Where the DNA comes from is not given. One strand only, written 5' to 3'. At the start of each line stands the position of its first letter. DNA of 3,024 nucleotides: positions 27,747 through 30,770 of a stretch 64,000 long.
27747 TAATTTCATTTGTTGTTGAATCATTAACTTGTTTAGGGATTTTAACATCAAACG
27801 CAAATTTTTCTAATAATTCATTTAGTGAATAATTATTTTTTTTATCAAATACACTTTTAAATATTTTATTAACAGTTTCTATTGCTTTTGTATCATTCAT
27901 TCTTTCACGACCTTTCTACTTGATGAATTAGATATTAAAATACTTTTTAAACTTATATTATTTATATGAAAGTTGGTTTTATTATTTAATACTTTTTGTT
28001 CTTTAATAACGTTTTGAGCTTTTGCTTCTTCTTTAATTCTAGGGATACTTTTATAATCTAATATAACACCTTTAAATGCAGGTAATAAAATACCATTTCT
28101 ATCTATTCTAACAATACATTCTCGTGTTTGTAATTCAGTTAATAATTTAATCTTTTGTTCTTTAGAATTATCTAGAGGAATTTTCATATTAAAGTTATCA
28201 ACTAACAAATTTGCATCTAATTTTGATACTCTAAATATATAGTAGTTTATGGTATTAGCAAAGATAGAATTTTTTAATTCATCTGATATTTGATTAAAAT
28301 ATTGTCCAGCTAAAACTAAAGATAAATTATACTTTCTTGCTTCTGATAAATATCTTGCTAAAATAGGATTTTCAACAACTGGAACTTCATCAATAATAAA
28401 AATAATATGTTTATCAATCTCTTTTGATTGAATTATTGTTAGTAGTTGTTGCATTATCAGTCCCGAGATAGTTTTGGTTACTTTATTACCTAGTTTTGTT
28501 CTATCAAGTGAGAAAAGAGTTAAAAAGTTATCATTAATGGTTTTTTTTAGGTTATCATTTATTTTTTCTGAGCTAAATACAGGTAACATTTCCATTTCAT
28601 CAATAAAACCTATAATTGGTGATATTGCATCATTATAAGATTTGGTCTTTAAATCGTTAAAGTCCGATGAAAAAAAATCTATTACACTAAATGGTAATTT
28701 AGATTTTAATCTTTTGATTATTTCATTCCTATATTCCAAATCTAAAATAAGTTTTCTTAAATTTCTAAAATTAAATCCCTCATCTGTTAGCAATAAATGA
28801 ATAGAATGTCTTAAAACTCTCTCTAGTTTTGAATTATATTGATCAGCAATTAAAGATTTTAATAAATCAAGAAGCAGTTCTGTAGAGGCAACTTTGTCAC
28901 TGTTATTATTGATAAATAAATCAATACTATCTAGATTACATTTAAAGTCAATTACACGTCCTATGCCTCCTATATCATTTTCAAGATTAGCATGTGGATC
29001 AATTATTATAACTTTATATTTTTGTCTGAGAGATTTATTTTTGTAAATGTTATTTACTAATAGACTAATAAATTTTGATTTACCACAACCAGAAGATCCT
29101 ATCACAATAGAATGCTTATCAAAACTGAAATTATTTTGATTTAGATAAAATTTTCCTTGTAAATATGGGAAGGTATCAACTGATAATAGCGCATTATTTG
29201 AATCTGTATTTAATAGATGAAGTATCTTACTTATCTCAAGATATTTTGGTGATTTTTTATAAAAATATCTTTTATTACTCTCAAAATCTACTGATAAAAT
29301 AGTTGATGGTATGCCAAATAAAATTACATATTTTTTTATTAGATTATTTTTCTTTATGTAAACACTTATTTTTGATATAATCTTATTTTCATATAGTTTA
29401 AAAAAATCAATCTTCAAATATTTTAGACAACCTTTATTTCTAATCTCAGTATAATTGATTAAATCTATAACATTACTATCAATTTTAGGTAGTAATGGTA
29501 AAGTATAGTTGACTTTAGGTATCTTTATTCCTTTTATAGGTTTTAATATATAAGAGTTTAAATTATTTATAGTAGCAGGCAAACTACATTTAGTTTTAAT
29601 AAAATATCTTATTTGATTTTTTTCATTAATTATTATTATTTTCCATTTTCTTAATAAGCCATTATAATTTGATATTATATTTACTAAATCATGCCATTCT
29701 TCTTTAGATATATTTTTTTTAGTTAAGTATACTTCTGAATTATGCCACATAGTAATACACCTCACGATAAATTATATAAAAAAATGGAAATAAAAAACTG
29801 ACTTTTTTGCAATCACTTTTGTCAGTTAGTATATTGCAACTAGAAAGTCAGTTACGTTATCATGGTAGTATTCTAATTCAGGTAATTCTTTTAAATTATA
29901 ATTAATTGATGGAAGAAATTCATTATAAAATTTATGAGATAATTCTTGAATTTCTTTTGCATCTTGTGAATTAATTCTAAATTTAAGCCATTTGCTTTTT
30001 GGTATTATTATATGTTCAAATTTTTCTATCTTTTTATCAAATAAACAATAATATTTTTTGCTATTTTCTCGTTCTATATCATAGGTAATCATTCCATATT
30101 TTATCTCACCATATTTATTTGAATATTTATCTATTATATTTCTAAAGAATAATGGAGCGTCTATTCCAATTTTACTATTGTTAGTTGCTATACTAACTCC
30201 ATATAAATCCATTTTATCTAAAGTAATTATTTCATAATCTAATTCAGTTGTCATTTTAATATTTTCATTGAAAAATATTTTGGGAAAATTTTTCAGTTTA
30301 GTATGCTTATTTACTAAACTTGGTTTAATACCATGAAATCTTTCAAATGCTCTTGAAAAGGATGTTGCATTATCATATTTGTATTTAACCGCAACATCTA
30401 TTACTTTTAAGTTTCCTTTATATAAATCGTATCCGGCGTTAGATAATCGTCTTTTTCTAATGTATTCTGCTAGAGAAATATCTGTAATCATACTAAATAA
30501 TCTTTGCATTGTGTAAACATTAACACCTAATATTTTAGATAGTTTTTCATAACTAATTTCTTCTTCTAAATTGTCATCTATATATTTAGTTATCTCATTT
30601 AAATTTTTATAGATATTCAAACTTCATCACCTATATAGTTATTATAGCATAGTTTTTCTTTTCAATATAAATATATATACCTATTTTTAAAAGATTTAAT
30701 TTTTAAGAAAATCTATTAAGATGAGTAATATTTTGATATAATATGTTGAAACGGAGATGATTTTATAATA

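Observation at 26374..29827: Unexplained operon: HerA/TraD-like ATPase + cysteine-repeat protein + J-domain protein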

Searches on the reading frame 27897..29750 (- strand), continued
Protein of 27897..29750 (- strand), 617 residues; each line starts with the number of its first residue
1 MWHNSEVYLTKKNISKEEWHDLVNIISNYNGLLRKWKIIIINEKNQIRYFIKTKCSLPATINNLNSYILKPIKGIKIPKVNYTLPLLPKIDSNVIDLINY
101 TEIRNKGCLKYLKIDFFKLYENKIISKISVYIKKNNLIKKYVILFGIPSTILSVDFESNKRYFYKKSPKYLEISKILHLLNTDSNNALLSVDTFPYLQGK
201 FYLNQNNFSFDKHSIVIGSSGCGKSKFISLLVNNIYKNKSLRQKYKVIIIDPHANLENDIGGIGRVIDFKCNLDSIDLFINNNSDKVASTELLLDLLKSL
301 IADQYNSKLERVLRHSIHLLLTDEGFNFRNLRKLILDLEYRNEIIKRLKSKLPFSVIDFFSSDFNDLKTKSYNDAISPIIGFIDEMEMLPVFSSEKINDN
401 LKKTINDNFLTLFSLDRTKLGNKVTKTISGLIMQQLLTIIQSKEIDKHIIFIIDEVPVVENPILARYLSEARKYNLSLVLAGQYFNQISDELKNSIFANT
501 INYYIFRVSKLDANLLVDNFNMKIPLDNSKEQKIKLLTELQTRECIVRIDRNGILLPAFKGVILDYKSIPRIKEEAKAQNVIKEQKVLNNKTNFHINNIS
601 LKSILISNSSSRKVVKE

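Call 73: search_protein_families(library=pfam, proteins=[L021:1466-3250:-, L021:11067-11963:-, L002:5-1261:+, L015:9502-10389:+, L002:13196-13642:-, L004:12229-13731:-, L012:12013-12300:-, L002:1697-3004:+, L039:9945-11102:-], max_evalue=0.001)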
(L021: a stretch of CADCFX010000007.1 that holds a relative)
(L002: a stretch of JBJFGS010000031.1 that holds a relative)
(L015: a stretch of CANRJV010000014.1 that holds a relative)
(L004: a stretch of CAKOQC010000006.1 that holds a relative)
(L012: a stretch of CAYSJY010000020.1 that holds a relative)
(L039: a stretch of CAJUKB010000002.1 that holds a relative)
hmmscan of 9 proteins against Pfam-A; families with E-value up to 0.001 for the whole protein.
L021:1466-3250:- (594 aa): 4 families
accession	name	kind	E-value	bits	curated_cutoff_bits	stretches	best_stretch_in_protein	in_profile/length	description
PF00005.33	ABC_tran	-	2.6e-32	112.7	25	1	369-518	1-137/137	ABC transporter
PF00664.28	ABC_membrane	-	2.9e-20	73.6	28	1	39-295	1-261/274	ABC transporter transmembrane region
PF02463.25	SMC_N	-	2e-11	44.2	40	1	199-558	83-209/220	RecF/RecN/SMC N terminal domain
PF03193.22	RsgA_GTPase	-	0.0004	20.7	30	0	344-409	72-136/174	RsgA GTPase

L021:11067-11963:- (298 aa): 1 family
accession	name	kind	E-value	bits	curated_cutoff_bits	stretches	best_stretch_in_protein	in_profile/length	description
PF02541.22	Ppx-GppA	-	0.00019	21.4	27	1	84-181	73-170/285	Ppx/GppA phosphatase family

L002:5-1261:+ (418 aa): 1 family
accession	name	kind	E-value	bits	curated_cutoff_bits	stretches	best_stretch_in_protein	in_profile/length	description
PF07508.19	Recombinase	-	2e-17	63.7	21.1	1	1-84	13-102/102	Recombinase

L015:9502-10389:+ (295 aa): 2 families
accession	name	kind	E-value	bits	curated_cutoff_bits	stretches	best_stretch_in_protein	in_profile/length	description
PF00126.33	HTH_1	-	9e-20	70.8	26.6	1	11-70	1-60/60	Bacterial regulatory helix-turn-helix protein, lysR family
PF03466.25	LysR_substrate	-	5.4e-17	62.3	28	1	97-291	6-204/209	LysR substrate binding domain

L002:13196-13642:- (148 aa): 1 family
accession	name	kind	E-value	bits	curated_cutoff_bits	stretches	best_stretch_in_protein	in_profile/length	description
PF00085.26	Thioredoxin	-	2.6e-05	24.6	23.5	1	37-125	4-95/103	Thioredoxin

L004:12229-13731:- (500 aa): 3 families
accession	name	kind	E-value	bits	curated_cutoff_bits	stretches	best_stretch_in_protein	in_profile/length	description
PF13328.12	HD_4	-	3.7e-18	66.2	27.2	1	64-180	3-127/156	HD domain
PF13521.12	AAA_28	-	7e-07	30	27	1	284-386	3-99/164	AAA domain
PF01966.28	HD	-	5e-06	27.2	22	1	84-170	2-109/116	HD domain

L012:12013-12300:- (95 aa): 1 family
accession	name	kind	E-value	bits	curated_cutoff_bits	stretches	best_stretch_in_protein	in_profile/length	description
PF14470.12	bPH_3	-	4.8e-06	27.4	23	1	6-78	22-94/95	Bacterial PH domain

L002:1697-3004:+ (435 aa): 2 families
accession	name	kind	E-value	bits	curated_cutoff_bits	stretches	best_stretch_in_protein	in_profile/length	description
PF03432.20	Relaxase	-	5.8e-37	127.4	24.6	1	43-171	5-132/132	MobA/VirD2-like, nuclease domain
PF04799.18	Fzo_mitofusin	-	0.00022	21.1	27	0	374-426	108-160/161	fzo-like conserved region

L039:9945-11102:- (385 aa): 1 family
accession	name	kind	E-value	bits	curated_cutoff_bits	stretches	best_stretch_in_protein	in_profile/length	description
PF00709.27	Adenylsucc_synt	-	7.6e-37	127.5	27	2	155-329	191-332/416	Adenylosuccinate synthetase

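Call 80: search_protein_families(library=pfam, alignment_id=A6, max_evalue=0.00001)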
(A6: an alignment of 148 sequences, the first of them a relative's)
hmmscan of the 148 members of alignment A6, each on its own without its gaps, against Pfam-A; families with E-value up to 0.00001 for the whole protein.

A. member 1, L038:3783-5012:- (409 aa): 2 families
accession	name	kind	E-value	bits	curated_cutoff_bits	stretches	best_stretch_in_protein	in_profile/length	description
PF03466.25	LysR_substrate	-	1.7e-22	80.2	28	1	204-405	3-206/209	LysR substrate binding domain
PF00126.33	HTH_1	-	1.4e-18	67.1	26.6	1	120-178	2-60/60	Bacterial regulatory helix-turn-helix protein, lysR family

B. families by the number of members that match (of 148 scanned): 140 families (the first 25 are shown)
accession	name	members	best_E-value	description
PF00117.34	GATase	3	1.2e-45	Glutamine amidotransferase class-I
PF00005.33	ABC_tran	3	2.4e-37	ABC transporter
PF01966.28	HD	3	6.7e-16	HD domain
PF07722.19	Peptidase_C26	2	3e-44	Peptidase C26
PF16403.11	Bact_surface_Ig-like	2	1.8e-30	Bacterial surface protein, Ig-like domain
PF01522.26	Polysacc_deac_1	2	2.4e-27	Polysaccharide deacetylase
PF00226.36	DnaJ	2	1.3e-25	DnaJ domain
PF03466.25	LysR_substrate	2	1.7e-22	LysR substrate binding domain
PF00126.33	HTH_1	2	9e-20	Bacterial regulatory helix-turn-helix protein, lysR family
PF00149.33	Metallophos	2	5.1e-18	Calcineurin-like phosphoesterase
PF02541.22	Ppx-GppA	2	3.5e-15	Ppx/GppA phosphatase family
PF03167.25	UDG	2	1.2e-14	Uracil DNA glycosylase superfamily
PF13304.12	AAA_21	2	2.3e-12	AAA domain, putative AbiEii toxin, Type IV TA system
PF00293.34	NUDIX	2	4.6e-12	NUDIX domain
PF06941.18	NT5C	2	1.9e-10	5' nucleotidase, deoxy (Pyrimidine), cytosolic type C protein (NT5C)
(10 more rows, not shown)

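Call 81: search_protein_families(library=padloc, alignment_id=A6, max_evalue=1e-10)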
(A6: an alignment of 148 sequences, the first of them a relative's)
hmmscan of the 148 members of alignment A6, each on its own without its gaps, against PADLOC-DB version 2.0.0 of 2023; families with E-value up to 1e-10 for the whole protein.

A. member 1, L038:3783-5012:- (409 aa): 0 families

B. families by the number of members that match (of 148 scanned): 24 families
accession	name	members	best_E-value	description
PDLC04135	mad3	3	5.1e-31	mads_3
PDLC04140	mad8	2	8.6e-13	mads_8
PDLC02903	pVip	2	1.1e-11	Viperins not associated with kinases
PDLC04787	PDC-S01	1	2.5e-118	-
PDLC04842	PDC-S04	1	1.5e-85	-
PDLC04841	PDC-S04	1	5.6e-75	-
PDLC03982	PD-Lambda-2_B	1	1.7e-41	-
PDLC04789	PDC-S01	1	9.9e-35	-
PDLC04838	PDC-S04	1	1.7e-31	-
PDLC04791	PDC-S01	1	4.1e-30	-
PDLC02373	dCTPase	1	5.7e-29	-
PDLC04839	PDC-S04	1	2.6e-27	-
PDLC04353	PDC-M04A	1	3.8e-21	-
PDLC04790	PDC-S01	1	2.1e-20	-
PDLC02614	DrmC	1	3.7e-20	DrmC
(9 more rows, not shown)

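Call 84: search_dna_similar(query=window:27897-29750:-, collection=phages, mode=protein, max_evalue=0.001, max_rows=15)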
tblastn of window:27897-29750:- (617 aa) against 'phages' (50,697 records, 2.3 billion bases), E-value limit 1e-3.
No match.

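Call 85: search_dna_similar(query=window:27897-29750:-, collection=plasmids, mode=protein, max_evalue=0.001, max_rows=15)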
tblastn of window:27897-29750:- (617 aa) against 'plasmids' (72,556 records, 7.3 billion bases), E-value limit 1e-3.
Records with a match: 62; places in all: 62; records where one place covers at least 80% of the query: 0.
Best place of each record, by identity: <60% 62.
By first word of the organism name: Staphylococcus 33; Bacillus 19; Priestia 3; Mammaliicoccus 2; Macrococcus 2; Thermococcus 1; Sulfitobacter 1; Rhodococcus 1.
By predicted mobility (MOB-suite, as given by PLSDB): non-mobilizable 46; mobilizable 15; conjugative 1.
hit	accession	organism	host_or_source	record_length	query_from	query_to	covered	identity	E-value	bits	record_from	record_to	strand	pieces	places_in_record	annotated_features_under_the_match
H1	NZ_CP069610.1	Priestia megaterium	Homo sapiens,Pure culture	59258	210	595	63%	23.2%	4e-4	51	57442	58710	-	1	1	none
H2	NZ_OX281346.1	Thermococcus nautili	-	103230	210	512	49%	26.6%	8e-15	86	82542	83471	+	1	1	ATP-binding protein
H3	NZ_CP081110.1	Sulfitobacter mediterraneus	-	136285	212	520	50%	25.2%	3e-22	109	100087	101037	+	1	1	type IV secretion system DNA-binding domain-containing protein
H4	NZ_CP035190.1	Bacillus licheniformis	cell culture,food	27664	213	512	49%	24.6%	1e-5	57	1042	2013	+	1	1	DUF87 domain-containing protein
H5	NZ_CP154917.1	Bacillus subtilis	-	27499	213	512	49%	24.6%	1e-5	56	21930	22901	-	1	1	DUF87 domain-containing protein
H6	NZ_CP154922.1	Bacillus subtilis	-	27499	213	512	49%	24.6%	1e-5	56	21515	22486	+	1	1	DUF87 domain-containing protein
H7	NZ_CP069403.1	Priestia megaterium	Homo sapiens,Pure culture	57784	210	522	51%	22.9%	5e-4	51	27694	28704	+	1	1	TraM recognition domain-containing protein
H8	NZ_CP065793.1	Mammaliicoccus sciuri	duck,single cell,viscera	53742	209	496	47%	24.0%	4e-10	71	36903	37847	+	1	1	DUF87 domain-containing protein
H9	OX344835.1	Mammaliicoccus lentus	Mus musculus,ear skin from SPF mouse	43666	209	496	47%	24.0%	4e-10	71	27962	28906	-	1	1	record has no annotation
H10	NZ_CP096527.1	Staphylococcus aureus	Homo sapiens,Nose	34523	213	496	46%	24.3%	7e-8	64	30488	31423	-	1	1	DUF87 domain-containing protein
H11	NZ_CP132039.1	Staphylococcus aureus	Homo sapiens,sputum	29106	212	520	50%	21.1%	4e-5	55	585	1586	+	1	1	none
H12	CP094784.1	Staphylococcus aureus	Camel,Pus swab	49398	212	520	50%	21.0%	4e-5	55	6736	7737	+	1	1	hypothetical protein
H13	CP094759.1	Staphylococcus aureus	Camel,Pus swab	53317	212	520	50%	21.0%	4e-5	55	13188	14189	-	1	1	hypothetical protein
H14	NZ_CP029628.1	Staphylococcus aureus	Bos taurus,milk,milk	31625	212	520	50%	21.0%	9e-5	54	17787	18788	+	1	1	ATP-binding protein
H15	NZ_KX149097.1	Staphylococcus aureus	Malaysian Hospital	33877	212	520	50%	21.0%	1e-4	53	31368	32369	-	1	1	ATP-binding protein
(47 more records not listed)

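Call 86: get_annotated_region(hit=H3, flank=6000)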
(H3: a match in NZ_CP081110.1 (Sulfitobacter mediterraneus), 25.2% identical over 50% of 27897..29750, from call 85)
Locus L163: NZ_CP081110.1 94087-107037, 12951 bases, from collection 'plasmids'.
description: Sulfitobacter mediterraneus strain M342 plasmid unnamed1, complete sequence
organism: Sulfitobacter mediterraneus (NCBI taxid 83219)
taxonomy: Bacteria; Pseudomonadota; Alphaproteobacteria; Rhodobacterales; Roseobacteraceae; Sulfitobacter; Sulfitobacter mediterraneus
host: -; source: -; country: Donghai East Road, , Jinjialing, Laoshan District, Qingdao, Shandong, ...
typing (MOB-suite, as given by PLSDB): non-mobilizable
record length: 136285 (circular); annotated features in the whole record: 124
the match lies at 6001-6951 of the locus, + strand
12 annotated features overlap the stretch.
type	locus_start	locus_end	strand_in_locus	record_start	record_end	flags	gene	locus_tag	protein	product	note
CDS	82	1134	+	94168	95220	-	-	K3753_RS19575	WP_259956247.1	helix-turn-helix domain-containing protein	-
CDS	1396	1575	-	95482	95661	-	-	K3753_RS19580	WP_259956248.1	hypothetical protein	-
CDS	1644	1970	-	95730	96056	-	-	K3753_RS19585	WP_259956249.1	hypothetical protein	-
CDS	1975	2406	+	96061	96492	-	-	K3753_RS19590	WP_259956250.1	hypothetical protein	-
CDS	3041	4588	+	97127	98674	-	-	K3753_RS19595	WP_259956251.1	recombinase family protein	GO:0006310 - DNA recombination [Evidence IEA]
CDS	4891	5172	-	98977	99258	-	-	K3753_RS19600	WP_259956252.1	hypothetical protein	-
CDS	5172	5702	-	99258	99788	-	-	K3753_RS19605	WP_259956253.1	DUF3768 domain-containing protein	-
CDS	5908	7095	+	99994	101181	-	-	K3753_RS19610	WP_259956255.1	type IV secretion system DNA-binding domain-containing protein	-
CDS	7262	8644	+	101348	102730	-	-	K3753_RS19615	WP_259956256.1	transposase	GO:0006313 - DNA transposition [Evidence IEA]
CDS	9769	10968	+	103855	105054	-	-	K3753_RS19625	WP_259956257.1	IS91 family transposase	-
CDS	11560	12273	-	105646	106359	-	-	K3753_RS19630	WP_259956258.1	alpha/beta hydrolase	-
CDS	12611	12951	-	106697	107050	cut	-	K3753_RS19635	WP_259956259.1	hypothetical protein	-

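Call 104: search_solved_structures(query=A8, max_evalue=1, show_alignments=1)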
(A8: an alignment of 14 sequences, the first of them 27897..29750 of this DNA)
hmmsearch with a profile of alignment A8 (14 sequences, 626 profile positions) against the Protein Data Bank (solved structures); distinct sequences matched with E-value up to 1: 44.
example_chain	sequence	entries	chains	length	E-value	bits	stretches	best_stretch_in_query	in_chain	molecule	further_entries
8xau_A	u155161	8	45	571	2.5e-08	36.2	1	212-270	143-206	ATP-binding protein | HerA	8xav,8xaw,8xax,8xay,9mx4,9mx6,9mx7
8wiv_A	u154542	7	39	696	3.1e-08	35.9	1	212-278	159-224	Helicase HerA central domain-containing protein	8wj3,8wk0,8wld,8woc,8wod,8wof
4nh0_A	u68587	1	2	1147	2e-07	33.2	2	209-254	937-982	Cell divisionFtsK/SpoIIIE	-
9c1m_M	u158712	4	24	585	1.2e-06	30.7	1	202-275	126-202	ATP-binding protein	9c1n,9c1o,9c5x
8ziq_M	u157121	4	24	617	1.9e-06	30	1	212-262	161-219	HerA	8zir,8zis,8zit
1gl6_A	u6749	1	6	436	0.00055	21.9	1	214-276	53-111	ATPASE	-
1e9r_A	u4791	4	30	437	0.00055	21.9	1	214-276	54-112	CONJUGAL TRANSFER PROTEIN TRWB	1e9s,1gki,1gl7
4n1a_A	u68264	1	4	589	0.0011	20.8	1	209-255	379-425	Cell divisionFtsK/SpoIIIE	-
8j4u_M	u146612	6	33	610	0.0021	19.9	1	213-269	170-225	Nucleoside triphosphate hydrolase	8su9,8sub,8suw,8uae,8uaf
4d2i_A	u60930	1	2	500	0.0056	18.5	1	200-264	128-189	HERA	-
9t5j_C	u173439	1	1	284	0.0073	18.2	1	217-256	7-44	GPN-loop GTPase 3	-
9x1l_A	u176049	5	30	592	0.013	17.3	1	204-271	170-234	DNA helicase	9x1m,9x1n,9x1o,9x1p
2nq2_C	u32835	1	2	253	0.015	17.1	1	195-234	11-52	Hypothetical ABC transporter ATP-binding protein HI1470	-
2iuu_A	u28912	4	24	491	0.017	17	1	215-255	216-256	DNA TRANSLOCASE FTSK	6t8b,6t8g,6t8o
2iut_A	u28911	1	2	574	0.022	16.6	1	215-255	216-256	DNA TRANSLOCASE FTSK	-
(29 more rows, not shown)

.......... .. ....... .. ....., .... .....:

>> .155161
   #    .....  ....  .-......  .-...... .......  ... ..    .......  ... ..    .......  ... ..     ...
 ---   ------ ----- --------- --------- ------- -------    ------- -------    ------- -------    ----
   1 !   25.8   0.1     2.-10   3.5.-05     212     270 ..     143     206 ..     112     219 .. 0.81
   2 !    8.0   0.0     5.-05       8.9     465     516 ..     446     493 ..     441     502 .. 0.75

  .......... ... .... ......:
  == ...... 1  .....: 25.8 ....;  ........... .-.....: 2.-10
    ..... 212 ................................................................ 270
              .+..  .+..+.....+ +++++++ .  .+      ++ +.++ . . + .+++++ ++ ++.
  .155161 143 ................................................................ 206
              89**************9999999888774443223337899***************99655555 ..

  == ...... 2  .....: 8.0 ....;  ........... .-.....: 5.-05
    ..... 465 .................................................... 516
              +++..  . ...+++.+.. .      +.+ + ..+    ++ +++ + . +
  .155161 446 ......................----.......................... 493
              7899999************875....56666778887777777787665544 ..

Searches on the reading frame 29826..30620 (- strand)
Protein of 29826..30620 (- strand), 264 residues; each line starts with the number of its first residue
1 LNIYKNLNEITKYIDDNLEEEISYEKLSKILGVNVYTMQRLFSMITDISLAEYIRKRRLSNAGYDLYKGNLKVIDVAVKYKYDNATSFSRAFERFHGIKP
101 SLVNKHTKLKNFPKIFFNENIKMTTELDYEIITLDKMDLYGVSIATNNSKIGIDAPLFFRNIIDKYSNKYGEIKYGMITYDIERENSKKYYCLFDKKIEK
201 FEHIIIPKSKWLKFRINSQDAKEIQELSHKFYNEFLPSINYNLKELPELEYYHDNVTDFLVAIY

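Call 25: search_protein_families(library=pfam, proteins=[window:29826-30620:-], max_evalue=0.001)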
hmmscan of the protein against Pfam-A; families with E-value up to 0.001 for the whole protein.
window:29826-30620:- (264 aa): 4 families
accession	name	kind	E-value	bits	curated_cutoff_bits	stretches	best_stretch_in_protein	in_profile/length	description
PF12833.13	HTH_18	-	1.1e-15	58.1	33.6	1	27-102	1-76/80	Helix-turn-helix domain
PF14526.11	Cass2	-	1.4e-09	38.8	27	1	130-256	1-138/150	Integron-associated effector binding protein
PF06445.20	GyrI-like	-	4.5e-08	33.9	26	1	178-256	53-138/155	GyrI-like small molecule binding domain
PF00165.29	HTH_AraC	-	2.3e-06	28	26.6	0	67-101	5-38/42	Bacterial regulatory helix-turn-helix proteins, AraC family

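Call 53: search_protein_families(library=padloc, proteins=[window:29826-30620:-], max_evalue=0.01)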
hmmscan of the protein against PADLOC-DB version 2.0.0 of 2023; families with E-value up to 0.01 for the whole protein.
window:29826-30620:- (264 aa): 0 families
